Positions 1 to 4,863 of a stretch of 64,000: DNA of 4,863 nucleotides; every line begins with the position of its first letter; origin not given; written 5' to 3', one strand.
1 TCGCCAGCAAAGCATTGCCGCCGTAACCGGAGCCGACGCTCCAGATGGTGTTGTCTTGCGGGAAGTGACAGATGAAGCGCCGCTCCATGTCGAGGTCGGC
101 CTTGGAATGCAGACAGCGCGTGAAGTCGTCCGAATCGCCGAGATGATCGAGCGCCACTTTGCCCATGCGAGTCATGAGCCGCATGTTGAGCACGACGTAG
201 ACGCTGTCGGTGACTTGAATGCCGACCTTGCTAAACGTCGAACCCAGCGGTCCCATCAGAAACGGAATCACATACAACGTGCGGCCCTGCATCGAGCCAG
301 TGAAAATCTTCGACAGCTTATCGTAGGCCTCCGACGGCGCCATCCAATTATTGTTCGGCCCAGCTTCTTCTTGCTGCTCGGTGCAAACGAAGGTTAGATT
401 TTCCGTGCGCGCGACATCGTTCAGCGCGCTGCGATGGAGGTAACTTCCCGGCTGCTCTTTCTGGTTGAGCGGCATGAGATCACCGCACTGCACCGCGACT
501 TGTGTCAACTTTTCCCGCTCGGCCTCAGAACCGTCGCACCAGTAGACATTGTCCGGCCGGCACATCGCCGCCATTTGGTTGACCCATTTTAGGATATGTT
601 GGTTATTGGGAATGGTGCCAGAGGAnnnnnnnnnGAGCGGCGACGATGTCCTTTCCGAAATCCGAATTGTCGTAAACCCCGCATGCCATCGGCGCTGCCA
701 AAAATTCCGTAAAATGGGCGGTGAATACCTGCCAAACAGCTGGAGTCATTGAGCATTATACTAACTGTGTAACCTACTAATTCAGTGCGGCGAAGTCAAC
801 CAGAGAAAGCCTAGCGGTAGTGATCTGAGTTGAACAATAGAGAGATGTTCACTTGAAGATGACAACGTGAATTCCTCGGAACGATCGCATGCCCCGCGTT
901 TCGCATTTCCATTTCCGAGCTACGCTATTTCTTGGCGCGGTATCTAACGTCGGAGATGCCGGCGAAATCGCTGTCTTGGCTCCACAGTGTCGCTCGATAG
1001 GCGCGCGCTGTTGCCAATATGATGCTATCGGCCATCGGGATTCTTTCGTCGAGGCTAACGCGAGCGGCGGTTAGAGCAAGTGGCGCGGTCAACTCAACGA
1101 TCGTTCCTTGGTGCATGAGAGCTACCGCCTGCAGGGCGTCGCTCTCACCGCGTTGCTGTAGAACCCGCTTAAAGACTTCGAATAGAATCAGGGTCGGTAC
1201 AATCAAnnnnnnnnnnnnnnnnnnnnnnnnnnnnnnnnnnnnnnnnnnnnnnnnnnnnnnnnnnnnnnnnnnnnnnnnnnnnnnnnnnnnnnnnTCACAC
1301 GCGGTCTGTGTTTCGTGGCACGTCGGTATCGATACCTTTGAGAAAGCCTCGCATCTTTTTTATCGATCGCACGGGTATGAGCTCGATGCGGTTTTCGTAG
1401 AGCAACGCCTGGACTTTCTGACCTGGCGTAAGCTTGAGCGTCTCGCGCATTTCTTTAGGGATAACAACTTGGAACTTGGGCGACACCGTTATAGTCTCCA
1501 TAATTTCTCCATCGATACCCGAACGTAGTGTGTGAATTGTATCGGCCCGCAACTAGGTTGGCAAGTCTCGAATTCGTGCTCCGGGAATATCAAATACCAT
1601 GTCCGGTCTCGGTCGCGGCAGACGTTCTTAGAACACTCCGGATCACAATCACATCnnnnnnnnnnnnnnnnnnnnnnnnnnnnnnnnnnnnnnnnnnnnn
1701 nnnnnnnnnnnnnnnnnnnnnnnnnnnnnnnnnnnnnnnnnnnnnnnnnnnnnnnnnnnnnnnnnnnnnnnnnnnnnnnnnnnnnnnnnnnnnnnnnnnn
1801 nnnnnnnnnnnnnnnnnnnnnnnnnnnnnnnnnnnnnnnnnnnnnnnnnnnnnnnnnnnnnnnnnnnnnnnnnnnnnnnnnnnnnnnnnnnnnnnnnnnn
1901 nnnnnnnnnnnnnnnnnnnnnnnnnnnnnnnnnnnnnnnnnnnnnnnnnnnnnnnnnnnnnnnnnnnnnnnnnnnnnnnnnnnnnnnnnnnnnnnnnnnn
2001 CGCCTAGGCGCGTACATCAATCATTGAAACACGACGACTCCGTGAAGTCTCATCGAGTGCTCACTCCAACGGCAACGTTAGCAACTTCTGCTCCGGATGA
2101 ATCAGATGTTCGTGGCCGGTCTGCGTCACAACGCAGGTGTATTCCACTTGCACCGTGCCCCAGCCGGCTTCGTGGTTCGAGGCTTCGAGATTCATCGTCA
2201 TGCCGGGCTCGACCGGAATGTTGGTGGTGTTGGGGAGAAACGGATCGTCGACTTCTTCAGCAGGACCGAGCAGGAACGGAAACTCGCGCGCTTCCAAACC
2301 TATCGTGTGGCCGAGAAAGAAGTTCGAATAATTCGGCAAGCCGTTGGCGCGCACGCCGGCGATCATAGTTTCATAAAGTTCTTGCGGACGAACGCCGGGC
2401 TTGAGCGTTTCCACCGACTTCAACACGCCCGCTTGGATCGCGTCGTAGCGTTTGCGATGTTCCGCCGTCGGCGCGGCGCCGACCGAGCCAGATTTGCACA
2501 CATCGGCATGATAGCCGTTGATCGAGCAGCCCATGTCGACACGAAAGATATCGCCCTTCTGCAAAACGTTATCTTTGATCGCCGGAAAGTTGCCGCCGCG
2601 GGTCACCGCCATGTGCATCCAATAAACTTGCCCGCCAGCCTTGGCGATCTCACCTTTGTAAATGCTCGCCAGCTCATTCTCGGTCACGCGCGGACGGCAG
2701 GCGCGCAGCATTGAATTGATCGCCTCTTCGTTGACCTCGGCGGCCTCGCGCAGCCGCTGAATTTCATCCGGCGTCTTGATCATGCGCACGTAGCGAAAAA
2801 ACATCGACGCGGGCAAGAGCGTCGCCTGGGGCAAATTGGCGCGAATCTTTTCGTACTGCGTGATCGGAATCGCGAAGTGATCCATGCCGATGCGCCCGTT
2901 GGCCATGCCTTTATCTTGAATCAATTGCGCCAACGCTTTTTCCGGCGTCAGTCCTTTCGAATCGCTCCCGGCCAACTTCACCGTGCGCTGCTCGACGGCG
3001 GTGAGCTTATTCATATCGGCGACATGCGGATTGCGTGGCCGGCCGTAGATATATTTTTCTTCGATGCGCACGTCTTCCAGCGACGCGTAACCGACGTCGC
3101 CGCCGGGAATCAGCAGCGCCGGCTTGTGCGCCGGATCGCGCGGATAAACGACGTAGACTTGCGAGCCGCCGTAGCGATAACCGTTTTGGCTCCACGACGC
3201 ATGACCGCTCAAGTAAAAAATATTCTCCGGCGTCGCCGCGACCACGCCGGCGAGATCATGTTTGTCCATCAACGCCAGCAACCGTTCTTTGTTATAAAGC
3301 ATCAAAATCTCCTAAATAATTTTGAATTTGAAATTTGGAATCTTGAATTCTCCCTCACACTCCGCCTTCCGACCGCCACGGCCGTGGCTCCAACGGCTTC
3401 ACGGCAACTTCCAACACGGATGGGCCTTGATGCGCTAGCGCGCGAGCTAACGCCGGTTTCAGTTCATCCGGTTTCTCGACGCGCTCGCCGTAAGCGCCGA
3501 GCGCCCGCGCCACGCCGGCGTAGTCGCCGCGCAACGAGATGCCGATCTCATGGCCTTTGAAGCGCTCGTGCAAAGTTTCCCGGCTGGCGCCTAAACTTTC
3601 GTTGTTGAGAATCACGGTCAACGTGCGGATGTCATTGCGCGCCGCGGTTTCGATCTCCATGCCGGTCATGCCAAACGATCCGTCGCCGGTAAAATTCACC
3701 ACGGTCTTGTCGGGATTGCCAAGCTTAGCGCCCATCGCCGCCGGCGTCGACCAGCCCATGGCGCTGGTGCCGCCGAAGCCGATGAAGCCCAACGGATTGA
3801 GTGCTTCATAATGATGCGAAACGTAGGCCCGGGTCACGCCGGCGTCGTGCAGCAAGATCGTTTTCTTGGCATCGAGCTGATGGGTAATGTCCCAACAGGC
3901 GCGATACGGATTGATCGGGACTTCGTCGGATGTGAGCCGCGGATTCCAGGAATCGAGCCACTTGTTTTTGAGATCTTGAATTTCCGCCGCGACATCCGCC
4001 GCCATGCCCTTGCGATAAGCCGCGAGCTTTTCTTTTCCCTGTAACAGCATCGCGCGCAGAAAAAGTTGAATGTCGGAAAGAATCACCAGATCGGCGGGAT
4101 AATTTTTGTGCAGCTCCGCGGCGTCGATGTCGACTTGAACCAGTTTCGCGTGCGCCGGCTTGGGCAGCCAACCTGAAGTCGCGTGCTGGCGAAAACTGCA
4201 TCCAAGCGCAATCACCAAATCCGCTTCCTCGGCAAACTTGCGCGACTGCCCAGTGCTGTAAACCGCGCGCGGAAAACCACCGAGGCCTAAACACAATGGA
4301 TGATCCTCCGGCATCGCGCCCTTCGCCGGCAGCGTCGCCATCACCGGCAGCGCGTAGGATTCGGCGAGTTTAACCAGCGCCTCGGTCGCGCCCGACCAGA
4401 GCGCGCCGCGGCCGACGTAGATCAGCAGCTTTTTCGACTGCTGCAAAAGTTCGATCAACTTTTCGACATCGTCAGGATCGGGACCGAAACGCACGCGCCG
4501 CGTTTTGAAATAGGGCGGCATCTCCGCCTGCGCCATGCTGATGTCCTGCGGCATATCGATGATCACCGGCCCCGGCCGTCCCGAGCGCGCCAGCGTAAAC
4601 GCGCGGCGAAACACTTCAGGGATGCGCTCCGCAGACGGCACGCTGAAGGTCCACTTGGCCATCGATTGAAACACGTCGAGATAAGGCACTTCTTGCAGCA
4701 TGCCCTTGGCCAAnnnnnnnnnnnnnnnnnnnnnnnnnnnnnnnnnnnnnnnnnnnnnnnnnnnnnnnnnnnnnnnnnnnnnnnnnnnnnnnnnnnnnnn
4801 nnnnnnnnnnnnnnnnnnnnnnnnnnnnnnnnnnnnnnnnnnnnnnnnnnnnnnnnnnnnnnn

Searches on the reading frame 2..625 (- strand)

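Call 99: search_protein_families(library=pfam, proteins=[window:2-625:-], max_evalue=0.01)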
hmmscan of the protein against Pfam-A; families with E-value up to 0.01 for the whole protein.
window:2-625:- (208 aa): 1 family
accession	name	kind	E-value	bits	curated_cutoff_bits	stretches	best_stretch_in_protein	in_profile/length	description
PF17297.7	PEPCK_N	-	3.5e-78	262.6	23.8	1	13-207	1-203/218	Phosphoenolpyruvate carboxykinase N-terminal domain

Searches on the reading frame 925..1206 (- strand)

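Call 99: search_protein_families(library=pfam, proteins=[window:925-1206:-], max_evalue=0.01)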
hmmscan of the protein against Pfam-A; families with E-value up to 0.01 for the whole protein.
window:925-1206:- (93 aa): 3 families
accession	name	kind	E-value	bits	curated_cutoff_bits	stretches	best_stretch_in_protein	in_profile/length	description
PF01850.27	PIN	-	3.1e-08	34.7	23.6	1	2-84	32-117/120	PIN domain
PF18480.7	DUF5615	-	0.0049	17.2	23.8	1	37-88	14-65/110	Domain of unknown function (DUF5615)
PF10130.15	PIN_2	-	0.0075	16.9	22.4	1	45-83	80-119/133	PIN domain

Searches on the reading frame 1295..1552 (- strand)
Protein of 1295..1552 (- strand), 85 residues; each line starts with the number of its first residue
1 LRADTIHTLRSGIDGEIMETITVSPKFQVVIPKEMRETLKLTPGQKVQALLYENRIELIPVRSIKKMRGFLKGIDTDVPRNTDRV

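Call 99: search_protein_families(library=pfam, proteins=[window:1295-1552:-], max_evalue=0.01)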
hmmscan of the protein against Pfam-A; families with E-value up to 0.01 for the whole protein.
window:1295-1552:- (85 aa): 2 families
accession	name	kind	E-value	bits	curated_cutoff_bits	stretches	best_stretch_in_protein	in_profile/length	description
PF04014.23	MazE_antitoxin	-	1.2e-08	35.2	24.7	1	22-65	3-47/48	Antidote-toxin recognition MazE, bacterial antitoxin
PF03419.18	Peptidase_U4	-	0.006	16.4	28.4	1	28-77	189-245/284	Sporulation factor SpoIIGA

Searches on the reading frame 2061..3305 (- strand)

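Call 5: search_protein_families(library=pfam, proteins=[window:2061-3305:-])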
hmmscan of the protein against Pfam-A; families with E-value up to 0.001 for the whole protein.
window:2061-3305:- (414 aa): 2 families
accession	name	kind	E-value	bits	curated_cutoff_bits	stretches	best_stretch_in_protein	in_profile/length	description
PF00557.29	Peptidase_M24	-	3.4e-35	122.2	23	1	184-395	2-208/208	Metallopeptidase family M24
PF01321.24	Creatinase_N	-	2.1e-12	48.1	22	1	7-176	3-128/128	Creatinase/Prolidase N-terminal domain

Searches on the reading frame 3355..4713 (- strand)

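Call 5: search_protein_families(library=pfam, proteins=[window:3355-4713:-])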
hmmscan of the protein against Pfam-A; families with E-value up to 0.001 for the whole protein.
window:3355-4713:- (452 aa): 2 families
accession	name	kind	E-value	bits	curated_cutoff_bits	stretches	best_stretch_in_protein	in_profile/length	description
PF02775.26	TPP_enzyme_C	-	1.9e-38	132.1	21.9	1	290-436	1-151/151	Thiamine pyrophosphate enzyme, C-terminal TPP binding domain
PF00205.28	TPP_enzyme_M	-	5.1e-38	130.3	30.4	1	83-221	1-136/137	Thiamine pyrophosphate enzyme, central domain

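Call 38: search_protein_families(library=ncbifam, proteins=[window:3355-4713:-], max_evalue=0.001)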
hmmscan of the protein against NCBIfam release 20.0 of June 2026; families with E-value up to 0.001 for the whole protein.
window:3355-4713:- (452 aa): 53 families (the best 25 are shown)
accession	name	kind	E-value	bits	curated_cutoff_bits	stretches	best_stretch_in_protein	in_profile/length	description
NF004807.0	PRK06154.1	equivalog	7.2e-117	391.4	607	1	14-435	133-551/565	thiamine pyrophosphate-requiring protein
TIGR00118.1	acolac_lg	equivalog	2.8e-81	273.7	538.35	1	6-439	109-535/557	biosynthetic-type acetolactate synthase large subunit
NF004919.0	PRK06276.1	equivalog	2.3e-78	264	866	1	5-442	108-542/582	acetolactate synthase large subunit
NF006052.0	PRK08199.1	subfamily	1.6e-77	261.1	539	1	6-440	117-539/559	thiamine pyrophosphate protein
NF004772.0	PRK06112.1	subfamily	9.3e-75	252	673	1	5-439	119-560/578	acetolactate synthase catalytic subunit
NF004710.0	PRK06048.1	equivalog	8e-69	232.6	976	1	6-439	116-538/561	acetolactate synthase large subunit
NF006187.0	PRK08322.1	equivalog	2.9e-67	227.4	509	1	3-438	107-528/548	acetolactate synthase large subunit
NF006524.0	PRK08978.1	equivalog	1.2e-66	225.2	738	1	6-440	109-526/548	acetolactate synthase 2 catalytic subunit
NF006319.0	PRK08527.1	equivalog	8.4e-65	219.3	905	1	6-441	113-541/565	acetolactate synthase large subunit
NF006122.0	PRK08266.1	subfamily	2.5e-64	217.7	571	1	3-447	113-534/543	hypothetical protein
NF005860.0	PRK07789.1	equivalog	4.5e-64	216.8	881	1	7-437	144-577/615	acetolactate synthase large subunit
NF005651.0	PRK07418.1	subfamily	3.9e-63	213.6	942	1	7-439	132-560/617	acetolactate synthase large subunit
NF006016.1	PRK08155.1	equivalog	4.8e-63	213.5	870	1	6-439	112-533/554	acetolactate synthase large subunit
NF005039.0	PRK06456.1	equivalog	2.5e-61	207.9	868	1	2-439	110-545/572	acetolactate synthase large subunit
NF008431.0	PRK11269.1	equivalog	4.7e-60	203.7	791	1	5-437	113-554/591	glyoxylate carboligase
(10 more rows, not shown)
